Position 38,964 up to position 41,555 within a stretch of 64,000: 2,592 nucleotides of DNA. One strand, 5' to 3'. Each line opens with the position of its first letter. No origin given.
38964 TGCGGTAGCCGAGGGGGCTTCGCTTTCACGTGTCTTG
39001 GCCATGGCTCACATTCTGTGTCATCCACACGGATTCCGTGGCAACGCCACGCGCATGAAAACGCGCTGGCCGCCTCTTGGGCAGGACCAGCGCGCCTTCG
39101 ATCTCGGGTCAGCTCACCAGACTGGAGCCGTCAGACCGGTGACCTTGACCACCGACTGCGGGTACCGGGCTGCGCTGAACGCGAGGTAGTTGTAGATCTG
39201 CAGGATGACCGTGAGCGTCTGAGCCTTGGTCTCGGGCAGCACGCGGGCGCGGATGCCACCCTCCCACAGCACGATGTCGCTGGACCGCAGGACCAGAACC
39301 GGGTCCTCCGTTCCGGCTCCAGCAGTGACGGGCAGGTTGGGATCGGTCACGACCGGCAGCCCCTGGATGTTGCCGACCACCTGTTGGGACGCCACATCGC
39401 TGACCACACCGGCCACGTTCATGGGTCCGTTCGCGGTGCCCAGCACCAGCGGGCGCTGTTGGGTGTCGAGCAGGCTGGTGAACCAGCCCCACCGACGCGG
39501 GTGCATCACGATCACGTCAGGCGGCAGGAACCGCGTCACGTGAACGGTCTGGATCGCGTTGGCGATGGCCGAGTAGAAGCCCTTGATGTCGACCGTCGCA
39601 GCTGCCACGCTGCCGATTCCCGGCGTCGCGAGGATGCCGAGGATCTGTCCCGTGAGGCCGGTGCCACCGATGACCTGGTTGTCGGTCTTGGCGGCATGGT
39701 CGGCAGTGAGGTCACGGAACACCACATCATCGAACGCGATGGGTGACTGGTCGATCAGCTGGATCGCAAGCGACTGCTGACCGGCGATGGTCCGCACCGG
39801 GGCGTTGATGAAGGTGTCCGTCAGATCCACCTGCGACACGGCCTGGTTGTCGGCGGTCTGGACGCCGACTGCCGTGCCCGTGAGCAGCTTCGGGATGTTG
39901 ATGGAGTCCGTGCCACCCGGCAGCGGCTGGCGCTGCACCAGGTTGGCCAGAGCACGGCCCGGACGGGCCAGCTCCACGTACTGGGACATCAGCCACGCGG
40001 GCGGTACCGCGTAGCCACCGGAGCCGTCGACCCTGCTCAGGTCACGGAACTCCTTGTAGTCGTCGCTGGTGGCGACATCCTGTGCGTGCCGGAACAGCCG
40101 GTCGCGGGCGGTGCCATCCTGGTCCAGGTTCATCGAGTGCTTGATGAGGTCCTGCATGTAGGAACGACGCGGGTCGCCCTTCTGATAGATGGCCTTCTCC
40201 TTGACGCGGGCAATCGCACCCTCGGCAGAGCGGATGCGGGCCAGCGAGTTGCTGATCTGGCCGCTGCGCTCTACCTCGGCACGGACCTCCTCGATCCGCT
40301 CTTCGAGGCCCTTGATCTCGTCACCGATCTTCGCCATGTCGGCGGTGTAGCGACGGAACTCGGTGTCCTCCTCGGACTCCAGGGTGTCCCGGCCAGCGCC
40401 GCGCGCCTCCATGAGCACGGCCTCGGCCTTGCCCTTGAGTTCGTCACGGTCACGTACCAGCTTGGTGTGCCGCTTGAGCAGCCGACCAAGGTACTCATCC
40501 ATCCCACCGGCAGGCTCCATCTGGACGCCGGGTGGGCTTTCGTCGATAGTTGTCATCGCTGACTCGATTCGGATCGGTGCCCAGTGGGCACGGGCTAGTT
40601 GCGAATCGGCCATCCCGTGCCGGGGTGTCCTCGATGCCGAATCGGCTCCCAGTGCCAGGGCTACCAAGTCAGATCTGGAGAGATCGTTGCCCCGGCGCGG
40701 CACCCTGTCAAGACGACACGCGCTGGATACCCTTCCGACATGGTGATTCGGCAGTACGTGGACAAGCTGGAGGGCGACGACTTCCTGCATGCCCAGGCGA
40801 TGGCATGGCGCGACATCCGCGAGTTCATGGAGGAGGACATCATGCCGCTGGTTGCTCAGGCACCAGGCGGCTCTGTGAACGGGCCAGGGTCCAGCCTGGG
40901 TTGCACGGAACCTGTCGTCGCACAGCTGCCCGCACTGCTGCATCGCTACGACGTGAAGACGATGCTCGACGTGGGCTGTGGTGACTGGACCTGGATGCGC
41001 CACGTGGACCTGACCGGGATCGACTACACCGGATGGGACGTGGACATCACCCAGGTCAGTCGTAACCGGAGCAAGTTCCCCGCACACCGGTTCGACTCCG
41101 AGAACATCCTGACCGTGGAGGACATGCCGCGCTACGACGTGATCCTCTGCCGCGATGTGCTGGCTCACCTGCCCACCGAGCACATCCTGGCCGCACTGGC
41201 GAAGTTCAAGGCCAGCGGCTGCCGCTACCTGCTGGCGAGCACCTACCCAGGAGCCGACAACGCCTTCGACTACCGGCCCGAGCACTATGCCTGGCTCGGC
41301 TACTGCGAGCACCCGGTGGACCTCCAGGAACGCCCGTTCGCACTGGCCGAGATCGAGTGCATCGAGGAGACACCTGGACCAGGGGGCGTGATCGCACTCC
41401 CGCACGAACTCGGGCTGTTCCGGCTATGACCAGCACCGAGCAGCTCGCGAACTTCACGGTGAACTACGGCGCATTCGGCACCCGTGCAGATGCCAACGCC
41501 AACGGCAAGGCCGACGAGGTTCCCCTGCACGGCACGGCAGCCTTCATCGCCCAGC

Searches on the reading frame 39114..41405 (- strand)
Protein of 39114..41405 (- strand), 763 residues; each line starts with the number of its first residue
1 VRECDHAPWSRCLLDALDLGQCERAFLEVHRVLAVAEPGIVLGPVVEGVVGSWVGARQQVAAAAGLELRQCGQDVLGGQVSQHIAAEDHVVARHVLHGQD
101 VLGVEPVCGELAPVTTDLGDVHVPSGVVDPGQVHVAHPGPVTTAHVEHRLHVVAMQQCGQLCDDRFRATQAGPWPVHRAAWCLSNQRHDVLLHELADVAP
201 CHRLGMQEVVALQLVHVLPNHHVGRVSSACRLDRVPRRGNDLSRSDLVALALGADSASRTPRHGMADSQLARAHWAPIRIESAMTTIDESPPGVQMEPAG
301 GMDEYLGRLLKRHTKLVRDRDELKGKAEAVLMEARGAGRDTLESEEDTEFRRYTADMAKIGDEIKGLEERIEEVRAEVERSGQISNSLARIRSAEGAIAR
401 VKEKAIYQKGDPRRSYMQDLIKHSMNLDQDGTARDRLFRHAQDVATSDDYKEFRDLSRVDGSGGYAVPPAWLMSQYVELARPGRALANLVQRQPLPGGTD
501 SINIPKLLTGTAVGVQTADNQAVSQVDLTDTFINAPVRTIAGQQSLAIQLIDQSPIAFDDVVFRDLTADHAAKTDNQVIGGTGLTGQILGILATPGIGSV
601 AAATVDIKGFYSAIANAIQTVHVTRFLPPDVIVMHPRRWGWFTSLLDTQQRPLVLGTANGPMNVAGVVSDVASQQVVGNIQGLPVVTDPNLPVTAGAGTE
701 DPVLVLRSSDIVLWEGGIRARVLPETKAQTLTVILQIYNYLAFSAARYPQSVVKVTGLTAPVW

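Call 9: search_dna_similar(query=window:39114-41405:-, collection=phages, mode=protein, max_rows=15)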
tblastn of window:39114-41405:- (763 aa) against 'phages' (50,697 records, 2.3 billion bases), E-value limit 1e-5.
Records with a match: 61; places in all: 61; records where one place covers at least 80% of the query: 0.
Best place of each record, by identity: <60% 61.
By first word of the organism name: Mycobacterium 61.
By host as written in the record: Mycobacterium smegmatis mc2 155 45; Mycobacterium smegmatis mc#155 8; Mycobacterium abscessus T37 1; Mycobacterium smegmatis mc(2)155 1; Mycobacterium abscessus GD43A 1; Mycobacterium 1; Mycobacterium sp. 1; Mycobacterium smegmatis mc2155 1; and 2 more.
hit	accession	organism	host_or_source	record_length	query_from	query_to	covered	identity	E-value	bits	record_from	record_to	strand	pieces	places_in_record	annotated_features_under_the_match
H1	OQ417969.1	Mycobacterium phage prophiT37-1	Mycobacterium abscessus T37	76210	302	763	61%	55.3%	6e-140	461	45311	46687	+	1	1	77: major capsid protein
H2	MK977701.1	Mycobacterium phage Cracklewink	Mycobacterium smegmatis mc#155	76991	274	763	64%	51.5%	1e-131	437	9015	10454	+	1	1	13: major capsid protein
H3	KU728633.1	Mycobacterium phage Bipper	Mycobacterium smegmatis mc2 155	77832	302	763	61%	53.1%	4e-131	436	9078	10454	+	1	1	13: major capsid protein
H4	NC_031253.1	Mycobacterium phage Bipper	Mycobacterium smegmatis mc2 155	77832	302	763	61%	53.1%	4e-131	436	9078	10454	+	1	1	13: major head protein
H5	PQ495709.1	Mycobacterium phage Nadezda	Mycobacterium smegmatis mc(2)155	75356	274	763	64%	49.9%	3e-130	433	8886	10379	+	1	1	major head protein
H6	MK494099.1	Mycobacterium phage Typha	Mycobacterium smegmatis mc#155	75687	274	763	64%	49.9%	3e-130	433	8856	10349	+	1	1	13: major capsid protein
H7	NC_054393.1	Mycobacterium phage Typha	Mycobacterium smegmatis mc#155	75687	274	763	64%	49.9%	3e-130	433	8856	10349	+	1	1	13: major head protein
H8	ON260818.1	Mycobacterium phage Hilltopfarm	Mycobacterium smegmatis mc#155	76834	274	763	64%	49.9%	3e-130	433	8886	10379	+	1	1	13: major capsid protein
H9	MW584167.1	Mycobacterium phage prophiGD43A-5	Mycobacterium abscessus GD43A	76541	339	763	56%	57.5%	2e-135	448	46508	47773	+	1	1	84: major capsid protein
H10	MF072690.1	Mycobacterium phage Porcelain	Mycobacterium smegmatis mc2 155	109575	248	757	67%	43.7%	3e-107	367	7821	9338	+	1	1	major capsid protein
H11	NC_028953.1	Mycobacterium phage MiaZeal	Mycobacterium smegmatis mc2 155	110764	248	757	67%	43.7%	3e-107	367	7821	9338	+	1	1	14: major head protein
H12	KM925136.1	Mycobacterium phage MiaZeal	Mycobacterium smegmatis mc2 155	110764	248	757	67%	43.7%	3e-107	367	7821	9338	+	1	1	14: major capsid protein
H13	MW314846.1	Mycobacterium phage KashFlow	Mycobacterium smegmatis mc#155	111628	248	757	67%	43.7%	3e-107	367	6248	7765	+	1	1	8: major capsid protein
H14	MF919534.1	Mycobacterium phage Superphikiman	Mycobacterium smegmatis mc2 155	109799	248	757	67%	43.5%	2e-106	364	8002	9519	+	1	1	major capsid protein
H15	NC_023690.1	Mycobacterium phage Courthouse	Mycobacterium smegmatis mc2 155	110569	248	757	67%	43.5%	2e-106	364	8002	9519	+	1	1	14: major head protein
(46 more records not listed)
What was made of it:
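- Tried and rejected: Only the capsid links the window to Mycobacterium phages, at 44-58% identity (call 9).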
